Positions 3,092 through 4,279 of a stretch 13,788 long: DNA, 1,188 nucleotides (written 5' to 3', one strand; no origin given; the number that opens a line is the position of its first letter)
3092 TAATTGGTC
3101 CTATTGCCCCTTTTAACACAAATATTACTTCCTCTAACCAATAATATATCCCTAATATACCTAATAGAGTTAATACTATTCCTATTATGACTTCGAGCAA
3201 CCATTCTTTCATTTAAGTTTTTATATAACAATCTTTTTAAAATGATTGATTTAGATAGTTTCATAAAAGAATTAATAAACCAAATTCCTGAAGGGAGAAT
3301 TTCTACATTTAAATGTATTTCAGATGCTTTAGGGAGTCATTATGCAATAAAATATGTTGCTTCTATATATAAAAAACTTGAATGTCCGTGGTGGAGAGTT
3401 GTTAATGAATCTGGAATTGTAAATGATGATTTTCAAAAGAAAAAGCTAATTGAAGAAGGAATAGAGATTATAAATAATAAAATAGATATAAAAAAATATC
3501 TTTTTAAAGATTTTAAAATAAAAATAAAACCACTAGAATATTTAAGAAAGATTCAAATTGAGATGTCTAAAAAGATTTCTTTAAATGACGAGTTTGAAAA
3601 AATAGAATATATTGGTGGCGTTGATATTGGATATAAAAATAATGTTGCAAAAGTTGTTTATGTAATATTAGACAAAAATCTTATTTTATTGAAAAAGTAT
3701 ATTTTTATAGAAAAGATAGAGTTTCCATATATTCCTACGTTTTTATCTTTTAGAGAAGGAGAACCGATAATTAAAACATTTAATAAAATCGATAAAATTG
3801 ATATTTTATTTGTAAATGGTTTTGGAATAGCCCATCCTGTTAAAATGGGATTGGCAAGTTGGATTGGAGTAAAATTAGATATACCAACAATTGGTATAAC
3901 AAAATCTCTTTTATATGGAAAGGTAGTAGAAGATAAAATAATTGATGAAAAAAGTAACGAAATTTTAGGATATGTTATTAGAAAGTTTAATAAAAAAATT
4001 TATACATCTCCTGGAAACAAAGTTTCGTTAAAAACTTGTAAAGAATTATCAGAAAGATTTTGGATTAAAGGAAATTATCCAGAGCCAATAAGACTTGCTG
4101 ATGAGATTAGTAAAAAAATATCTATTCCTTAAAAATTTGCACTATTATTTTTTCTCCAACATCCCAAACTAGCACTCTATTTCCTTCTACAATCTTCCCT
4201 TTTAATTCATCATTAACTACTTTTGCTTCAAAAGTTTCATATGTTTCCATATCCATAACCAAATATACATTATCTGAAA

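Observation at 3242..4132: Endonuclease V fused to an alkyltransferase-like domain, with non-canonical residues at both active sites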

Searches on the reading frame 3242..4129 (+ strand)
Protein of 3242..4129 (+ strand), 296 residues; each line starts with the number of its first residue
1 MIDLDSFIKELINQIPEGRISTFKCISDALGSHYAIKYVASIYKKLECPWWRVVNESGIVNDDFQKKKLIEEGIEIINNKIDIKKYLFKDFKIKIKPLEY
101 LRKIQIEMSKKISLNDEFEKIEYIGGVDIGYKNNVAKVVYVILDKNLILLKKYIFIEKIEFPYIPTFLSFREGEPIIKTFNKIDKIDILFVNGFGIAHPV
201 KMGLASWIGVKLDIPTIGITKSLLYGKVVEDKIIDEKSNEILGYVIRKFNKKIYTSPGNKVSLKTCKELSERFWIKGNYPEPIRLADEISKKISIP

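Call 3: search_protein_families(library=pfam, proteins=[window:3242-4129:+], max_evalue=1)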
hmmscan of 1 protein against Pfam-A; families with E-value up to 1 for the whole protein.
window:3242-4129:+ (296 aa): 4 families
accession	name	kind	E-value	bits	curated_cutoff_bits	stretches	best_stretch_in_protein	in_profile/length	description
PF04493.20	Endonuclease_5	-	1.3e-47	162.5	23.4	1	107-287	2-197/198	Endonuclease V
PF01035.26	DNA_binding_1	-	3.7e-07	30.3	27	1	10-62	8-64/81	6-O-methylguanine DNA methyltransferase, DNA binding domain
PF01949.23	Endo_dU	-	0.004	17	32.7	1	261-293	149-181/182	Endonuclease dU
PF17857.7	AAA_lid_1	-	0.41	11.5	21.3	0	227-259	63-95/100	AAA+ lid domain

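Call 4: search_protein_families(library=ncbifam, proteins=[window:3242-4129:+], max_evalue=1)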
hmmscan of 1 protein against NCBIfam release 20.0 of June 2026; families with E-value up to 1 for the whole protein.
window:3242-4129:+ (296 aa): 2 families
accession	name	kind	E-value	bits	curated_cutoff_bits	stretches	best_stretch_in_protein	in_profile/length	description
NF041102.1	endonuc_V_Ttgales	equivalog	2.5e-42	145.5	300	1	101-293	11-215/216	endonuclease V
NF008629.1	PRK11617.1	equivalog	4.2e-41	140.8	230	1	99-292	4-210/218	deoxyribonuclease V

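Call 5: search_solved_structures(query=window:3242-4129:+, max_evalue=1, show_alignments=4)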
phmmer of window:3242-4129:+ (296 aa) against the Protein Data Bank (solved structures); distinct sequences matched with E-value up to 1: 23.
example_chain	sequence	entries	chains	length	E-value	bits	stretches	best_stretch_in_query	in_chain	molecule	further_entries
6ozf_A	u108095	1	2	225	2.1e-30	109.4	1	97-290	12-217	Endonuclease V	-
2w35_A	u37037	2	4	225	1.1e-29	107.1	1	97-290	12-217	Endonuclease V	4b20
3hd0_A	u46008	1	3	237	1.2e-29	106.9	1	97-290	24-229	Endonuclease V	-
6ozg_A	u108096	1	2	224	2.7e-29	105.8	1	97-290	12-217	Endonuclease V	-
2w36_A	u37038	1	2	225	1.3e-28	103.5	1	97-290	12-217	ENDONUCLEASE V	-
4xpu_A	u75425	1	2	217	2.4e-20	76.4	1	98-291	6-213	Endonuclease V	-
6ozh_A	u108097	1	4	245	2.2e-13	53.5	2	105-232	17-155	endonuclease V isoform X2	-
3goc_A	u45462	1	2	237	8e-13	51.7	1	122-223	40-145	Endonuclease V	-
6ozi_A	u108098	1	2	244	1.2e-12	51.2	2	105-232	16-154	endonuclease V isoform X2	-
6ozp_A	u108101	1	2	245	4.5e-10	42.7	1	116-234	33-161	Endonuclease V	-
6ozk_A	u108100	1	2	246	4.5e-10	42.7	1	116-234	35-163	Endonuclease V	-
6ozs_A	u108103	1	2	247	4.6e-10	42.6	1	116-234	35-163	Endonuclease V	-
6ozj_A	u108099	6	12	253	5.1e-10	42.5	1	116-234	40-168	Endonuclease V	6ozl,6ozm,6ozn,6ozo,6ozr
3ga2_A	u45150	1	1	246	1.2e-09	41.2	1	92-287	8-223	Endonuclease V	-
6oze_A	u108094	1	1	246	2.6e-09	40.2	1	117-226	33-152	Endonuclease V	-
2kif_A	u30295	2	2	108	1.9e-06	30.8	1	10-89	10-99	O6-methylguanine-DNA methyltransferase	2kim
3gva_A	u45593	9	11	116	0.0013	21.5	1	8-83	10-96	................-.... protein 1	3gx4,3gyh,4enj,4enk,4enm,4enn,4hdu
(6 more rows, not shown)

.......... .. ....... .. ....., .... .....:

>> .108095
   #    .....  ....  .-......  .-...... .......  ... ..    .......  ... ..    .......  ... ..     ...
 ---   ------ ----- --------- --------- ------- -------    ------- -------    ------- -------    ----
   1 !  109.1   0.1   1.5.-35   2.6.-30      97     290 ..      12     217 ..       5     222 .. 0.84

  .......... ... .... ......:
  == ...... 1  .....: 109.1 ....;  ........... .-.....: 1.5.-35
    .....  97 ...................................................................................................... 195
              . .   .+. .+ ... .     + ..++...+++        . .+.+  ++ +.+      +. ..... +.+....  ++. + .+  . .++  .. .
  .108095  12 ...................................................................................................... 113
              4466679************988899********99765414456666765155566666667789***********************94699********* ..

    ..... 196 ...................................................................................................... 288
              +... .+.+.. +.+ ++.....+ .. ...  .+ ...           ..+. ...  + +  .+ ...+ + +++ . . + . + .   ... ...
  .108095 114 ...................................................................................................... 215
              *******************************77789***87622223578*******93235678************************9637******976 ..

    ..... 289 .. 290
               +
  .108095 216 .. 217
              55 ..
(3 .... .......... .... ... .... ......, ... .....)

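Call 6: find_homologous_proteins(query=window:3242-4129:+, max_evalue=0.00001)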
Query window:3242-4129:+ (296 aa): 327 proteins with E <= 0.00001 among 2839 candidates; the best 120 are listed.
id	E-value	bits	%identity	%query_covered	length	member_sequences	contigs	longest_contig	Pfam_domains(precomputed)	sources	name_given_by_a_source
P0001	1.8e-183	627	97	100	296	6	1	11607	PF04493.21,PF01035.27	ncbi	ncbi:MAG: endonuclease V [Nanopusillaceae archaeon]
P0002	4.1e-159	547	82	100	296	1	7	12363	PF04493.21,PF01035.27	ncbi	ncbi:MAG: endonuclease V [Nanopusillaceae archaeon]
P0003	1.5e-135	469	74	99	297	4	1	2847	PF04493.21,PF01035.27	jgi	-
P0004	2.4e-132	459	71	100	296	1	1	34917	PF04493.21,PF01035.27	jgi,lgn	-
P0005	3.1e-132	459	71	100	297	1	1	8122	PF04493.21,PF01035.27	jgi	-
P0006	3.4e-130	452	69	99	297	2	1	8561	PF04493.21,PF01035.27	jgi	-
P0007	1.7e-124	433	66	99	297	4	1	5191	PF04493.21,PF01035.27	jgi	-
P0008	1.1e-114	401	67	97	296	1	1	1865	PF04493.21,PF01035.27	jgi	jgi:deoxyribonuclease V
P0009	2.1e-113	397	67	97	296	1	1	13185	PF04493.21,PF01035.27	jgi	jgi:deoxyribonuclease V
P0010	3.7e-113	396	67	97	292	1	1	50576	PF04493.21,PF01035.27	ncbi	ncbi:MAG: endonuclease V [Nanopusillaceae archaeon]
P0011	6.6e-112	392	66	97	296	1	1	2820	PF04493.21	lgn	-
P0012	4.4e-111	389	59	98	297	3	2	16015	PF04493.21,PF01035.27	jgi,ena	-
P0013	6.0e-111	389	62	97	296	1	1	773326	PF04493.21,PF01035.27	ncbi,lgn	ncbi:endonuclease V [Nanoarchaeota archaeon]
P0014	2.4e-108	380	61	97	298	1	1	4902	PF04493.21,PF01035.27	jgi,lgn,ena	-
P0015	2.8e-107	377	62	97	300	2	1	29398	PF04493.21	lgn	-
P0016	3.1e-105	370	60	98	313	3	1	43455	PF04493.21,PF01035.27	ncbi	-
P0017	4.6e-104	366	61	97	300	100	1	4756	PF04493.21,PF01035.27,PF01949.24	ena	-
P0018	1.5e-103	364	61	97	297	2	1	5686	PF04493.21,PF01035.27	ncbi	ncbi:MAG: endonuclease V [Candidatus Nanopusillus sp.]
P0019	2.1e-103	364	63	97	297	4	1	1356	PF04493.21,PF01035.27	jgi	jgi:Deoxyinosine 3'endonuclease (endonuclease V)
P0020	5.6e-102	359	60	97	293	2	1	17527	PF04493.21,PF01035.27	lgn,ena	-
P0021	6.6e-101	356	60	98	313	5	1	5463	PF04493.21,PF01035.27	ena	-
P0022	1.0e-100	355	61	97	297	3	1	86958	PF04493.21,PF01035.27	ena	-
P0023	1.6e-97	345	56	93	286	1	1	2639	PF04493.21,PF01035.27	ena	-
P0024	2.3e-97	344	60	97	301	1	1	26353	PF04493.21,PF01035.27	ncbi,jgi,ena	-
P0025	1.4e-96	341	64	86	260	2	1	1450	PF04493.21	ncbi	ncbi:MAG: endonuclease V, partial [Nanopusillaceae archaeon]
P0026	2.3e-95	338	56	97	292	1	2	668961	PF04493.21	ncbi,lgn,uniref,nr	ncbi:endonuclease V [Nanobdella aerobiophila]|uniref:Endonuclease V n=1 Tax=Nanobdella aerobiophila 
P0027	8.9e-95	336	69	76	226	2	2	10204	PF04493.21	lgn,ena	-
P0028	4.0e-83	297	53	98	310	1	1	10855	PF04493.21,PF01035.27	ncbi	-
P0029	1.4e-82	296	52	98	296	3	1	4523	PF04493.21,PF01035.27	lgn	-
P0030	7.8e-76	273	49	99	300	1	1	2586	PF04493.21,PF01035.27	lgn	-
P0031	2.6e-74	268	50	99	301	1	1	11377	PF04493.21,PF01035.27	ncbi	-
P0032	2.1e-50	190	40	97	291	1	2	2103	PF04493.21,PF01035.27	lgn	-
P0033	1.7e-45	174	40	96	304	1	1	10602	PF04493.21,PF01035.27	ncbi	-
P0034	4.5e-45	172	38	98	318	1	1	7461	PF04493.21,PF01035.27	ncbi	-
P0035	1.3e-44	171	40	99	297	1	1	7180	PF04493.21,PF01035.27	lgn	-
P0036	1.3e-44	171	40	99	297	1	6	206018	PF04493.21,PF01035.27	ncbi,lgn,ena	-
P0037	4.0e-43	166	39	95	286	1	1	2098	PF04493.21,PF01035.27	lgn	-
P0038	4.0e-43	166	39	98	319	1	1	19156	PF04493.21,PF01035.27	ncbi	-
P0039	2.2e-42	164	33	97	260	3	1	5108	PF04493.21,PF01035.27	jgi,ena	jgi:deoxyribonuclease V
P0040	1.4e-40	158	35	98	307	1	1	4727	PF04493.21,PF01035.27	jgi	jgi:deoxyribonuclease V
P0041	5.3e-40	156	34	99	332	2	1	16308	PF04493.21,PF01035.27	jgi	jgi:deoxyribonuclease V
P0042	8.3e-40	155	39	82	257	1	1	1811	PF04493.21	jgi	jgi:deoxyribonuclease V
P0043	1.1e-39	155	40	94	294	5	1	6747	PF04493.21,PF01035.27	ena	-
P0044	1.6e-38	151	37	99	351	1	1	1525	PF04493.21,PF01035.27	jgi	jgi:deoxyribonuclease V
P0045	1.7e-38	151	36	99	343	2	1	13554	PF04493.21,PF01035.27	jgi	-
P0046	1.9e-38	151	35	99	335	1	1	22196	PF04493.21,PF01035.27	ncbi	-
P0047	3.4e-38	150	34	98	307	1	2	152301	PF04493.21,PF01035.27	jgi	jgi:deoxyribonuclease V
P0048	3.8e-37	146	36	99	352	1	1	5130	PF04493.21,PF01035.27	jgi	jgi:deoxyribonuclease V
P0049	4.2e-37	146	35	99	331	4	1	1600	PF04493.21,PF01035.27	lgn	-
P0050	5.6e-37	146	35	99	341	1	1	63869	PF04493.21,PF01035.27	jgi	-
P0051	2.4e-36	144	36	99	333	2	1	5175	PF04493.21,PF01035.27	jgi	-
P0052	4.5e-36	143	36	96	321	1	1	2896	PF04493.21,PF01035.27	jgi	-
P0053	9.0e-36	142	37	95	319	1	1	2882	PF04493.21,PF01035.27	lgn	-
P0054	1.0e-35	142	44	67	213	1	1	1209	PF04493.21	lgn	-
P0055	1.2e-35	141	31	99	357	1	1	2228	PF04493.21,PF01035.27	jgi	jgi:deoxyribonuclease V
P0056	1.7e-35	141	35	99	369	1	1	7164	PF04493.21,PF01035.27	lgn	-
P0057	2.8e-35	140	43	62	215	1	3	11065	PF04493.21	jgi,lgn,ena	-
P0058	4.3e-35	140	34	98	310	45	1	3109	PF04493.21,PF01035.27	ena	-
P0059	4.3e-35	140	34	98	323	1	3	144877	PF04493.21,PF01035.27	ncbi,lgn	-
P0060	4.9e-35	139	38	64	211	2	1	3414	PF04493.21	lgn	-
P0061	6.0e-35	139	44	64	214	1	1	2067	PF04493.21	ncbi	-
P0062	8.1e-35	139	34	99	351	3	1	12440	PF04493.21,PF01035.27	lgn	-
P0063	1.4e-34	138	39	60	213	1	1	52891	PF04493.21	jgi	jgi:deoxyribonuclease V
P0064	1.4e-34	138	41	66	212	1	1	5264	PF04493.21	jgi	-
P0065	1.7e-34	138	42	62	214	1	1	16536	PF04493.21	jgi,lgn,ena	-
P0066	3.9e-34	137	33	99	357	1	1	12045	PF04493.21,PF01035.27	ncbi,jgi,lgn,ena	-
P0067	4.1e-34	136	42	65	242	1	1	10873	PF04493.21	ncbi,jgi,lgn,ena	-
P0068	4.3e-34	136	43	62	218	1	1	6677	PF04493.21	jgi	-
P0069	4.3e-34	136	35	95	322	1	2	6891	PF04493.21,PF01035.27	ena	-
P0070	4.5e-34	136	34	99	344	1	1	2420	PF04493.21,PF01035.27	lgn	-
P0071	5.4e-34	136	43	64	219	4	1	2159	PF04493.21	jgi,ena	-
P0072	5.9e-34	136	37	97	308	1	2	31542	PF04493.21,PF01035.27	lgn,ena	-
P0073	6.4e-34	136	43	66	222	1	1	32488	PF04493.21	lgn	-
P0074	6.9e-34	136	42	65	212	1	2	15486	PF04493.21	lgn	-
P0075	1.1e-33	135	40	66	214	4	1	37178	PF04493.21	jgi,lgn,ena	-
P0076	1.7e-33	134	33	97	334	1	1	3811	PF04493.21,PF01035.27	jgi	-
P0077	2.1e-33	134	36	95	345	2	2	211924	PF04493.21,PF01035.27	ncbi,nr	ncbi:MAG: endonuclease V [Candidatus Acetothermia bacterium]|nr:endonuclease V [Candidatus Acetother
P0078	3.0e-33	134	45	64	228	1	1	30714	PF04493.21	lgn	-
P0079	4.8e-33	133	43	69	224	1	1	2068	PF04493.21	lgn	-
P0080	8.2e-33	132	34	94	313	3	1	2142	PF04493.21,PF01035.27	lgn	-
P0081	9.1e-33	132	34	99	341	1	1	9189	PF04493.21,PF01035.27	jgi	-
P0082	9.4e-33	132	41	66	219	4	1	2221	PF04493.21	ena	-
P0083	9.8e-33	132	31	99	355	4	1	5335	PF04493.21,PF01035.27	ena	-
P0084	1.1e-32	132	44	63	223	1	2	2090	PF04493.21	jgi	jgi:deoxyribonuclease V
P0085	1.2e-32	132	31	99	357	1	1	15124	PF04493.21,PF01035.27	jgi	jgi:deoxyribonuclease V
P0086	2.0e-32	131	41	67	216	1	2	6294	PF04493.21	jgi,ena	-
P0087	2.3e-32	131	35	98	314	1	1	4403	PF04493.21,PF01035.27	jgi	jgi:deoxyribonuclease V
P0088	3.7e-32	130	31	99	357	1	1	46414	PF04493.21,PF01035.27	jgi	jgi:deoxyribonuclease V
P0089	6.8e-32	129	41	66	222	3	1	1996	PF04493.21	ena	-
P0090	6.8e-32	129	33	97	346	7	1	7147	PF04493.21,PF01035.27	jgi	jgi:deoxyribonuclease V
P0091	7.3e-32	129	38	66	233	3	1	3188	PF04493.21,PF01949.24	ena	-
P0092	7.8e-32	129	39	82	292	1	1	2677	PF04493.21,PF01035.27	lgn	-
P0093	8.1e-32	129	42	71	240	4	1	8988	PF04493.21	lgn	-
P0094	1.1e-31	128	40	64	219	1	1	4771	PF04493.21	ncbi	-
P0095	2.2e-31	127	34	97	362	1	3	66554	PF04493.21,PF01035.27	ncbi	ncbi:MAG: endonuclease V [Candidatus Bipolaricaulia bacterium]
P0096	2.8e-31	127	38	66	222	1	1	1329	PF04493.21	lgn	-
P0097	7.6e-31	126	32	92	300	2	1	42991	PF04493.21,PF01035.27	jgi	jgi:deoxyribonuclease V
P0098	8.0e-31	126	39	65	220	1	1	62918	PF04493.21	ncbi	-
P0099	1.5e-30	125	40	64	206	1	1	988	PF04493.21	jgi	jgi:deoxyribonuclease V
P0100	1.6e-30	125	38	66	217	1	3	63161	PF04493.21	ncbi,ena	ncbi:endonuclease V [Archaeoglobus sp.]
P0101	1.9e-30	124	33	99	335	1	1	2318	PF04493.21,PF01035.27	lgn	-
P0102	2.0e-30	124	39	66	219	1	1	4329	PF04493.21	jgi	-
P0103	2.2e-30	124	33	99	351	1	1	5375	PF04493.21,PF01035.27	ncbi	-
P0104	2.5e-30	124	41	65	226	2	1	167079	PF04493.21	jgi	jgi:deoxyribonuclease V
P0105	2.6e-30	124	38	66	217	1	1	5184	PF04493.21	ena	-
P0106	3.2e-30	124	38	66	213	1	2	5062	PF04493.21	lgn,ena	-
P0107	3.4e-30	124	37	66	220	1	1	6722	PF04493.21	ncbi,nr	ncbi:MAG: endonuclease V [Archaeoglobus sp.]|nr:endonuclease V [Archaeoglobus sp.]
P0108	4.2e-30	123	38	65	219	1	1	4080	PF04493.21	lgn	-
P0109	4.2e-30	123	37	66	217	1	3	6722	PF04493.21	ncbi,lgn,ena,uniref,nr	ncbi:endonuclease V [Archaeoglobus sp.]|uniref:endonuclease V n=1 Tax=Archaeoglobus sp. TaxID=187262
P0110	4.3e-30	123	39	66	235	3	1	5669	PF04493.21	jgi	-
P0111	5.5e-30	123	42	66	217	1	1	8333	PF04493.21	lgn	-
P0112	9.7e-30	122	37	66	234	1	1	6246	PF04493.21,PF01949.24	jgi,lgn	jgi:deoxyribonuclease V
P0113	1.3e-29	122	39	64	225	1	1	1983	PF04493.21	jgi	-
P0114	1.5e-29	121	42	63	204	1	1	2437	PF04493.21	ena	-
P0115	1.6e-29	121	36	66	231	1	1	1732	PF04493.21,PF01949.24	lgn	-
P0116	2.3e-29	121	38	66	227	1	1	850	PF04493.21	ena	-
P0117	2.9e-29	121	37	68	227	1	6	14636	PF04493.21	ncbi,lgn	-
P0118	4.4e-29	120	38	64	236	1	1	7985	PF04493.21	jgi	jgi:deoxyribonuclease V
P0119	5.2e-29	120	38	65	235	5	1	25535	PF04493.21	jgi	-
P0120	5.3e-29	120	37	66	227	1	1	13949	PF04493.21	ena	-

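Call 30: predict_structure(alignment_id=A1)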
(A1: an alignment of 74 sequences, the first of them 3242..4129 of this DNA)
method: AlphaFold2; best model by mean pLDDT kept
length: 296 residues; sequences in the alignment: 74
mean_pLDDT: 97.1   pTM: 0.91
mean pLDDT of the five models: 97.1, 97.1, 97.0, 97.0, 96.9
residues with pLDDT >= 90: 289; 70-90: 7; 50-70: 0; < 50: 0
segments of 3 or more residues with pLDDT < 50: none
pLDDT, mean of each block of 10 residues (from residue 1): 94 99 98 97 97 97 98 97 98 97 98 97 98 94 98 96 95 97 98 98 99 99 97 97 98 98 99 97 98 85
secondary structure, 60 per line:
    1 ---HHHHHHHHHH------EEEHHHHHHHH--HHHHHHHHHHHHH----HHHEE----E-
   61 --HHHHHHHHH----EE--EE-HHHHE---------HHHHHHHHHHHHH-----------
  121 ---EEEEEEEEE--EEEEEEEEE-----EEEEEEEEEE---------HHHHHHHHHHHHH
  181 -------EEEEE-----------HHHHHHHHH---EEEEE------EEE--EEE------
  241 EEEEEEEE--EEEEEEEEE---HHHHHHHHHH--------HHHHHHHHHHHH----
elements in order: H4-13 E20-22 H23-30 H33-45 H63-71 H83-86 H97-109 E124-132 E135-143 E149-158 H168-180 E188-192 H204-212 E216-220 E227-229 E232-234 E241-248 E251-259 H263-272 H281-292
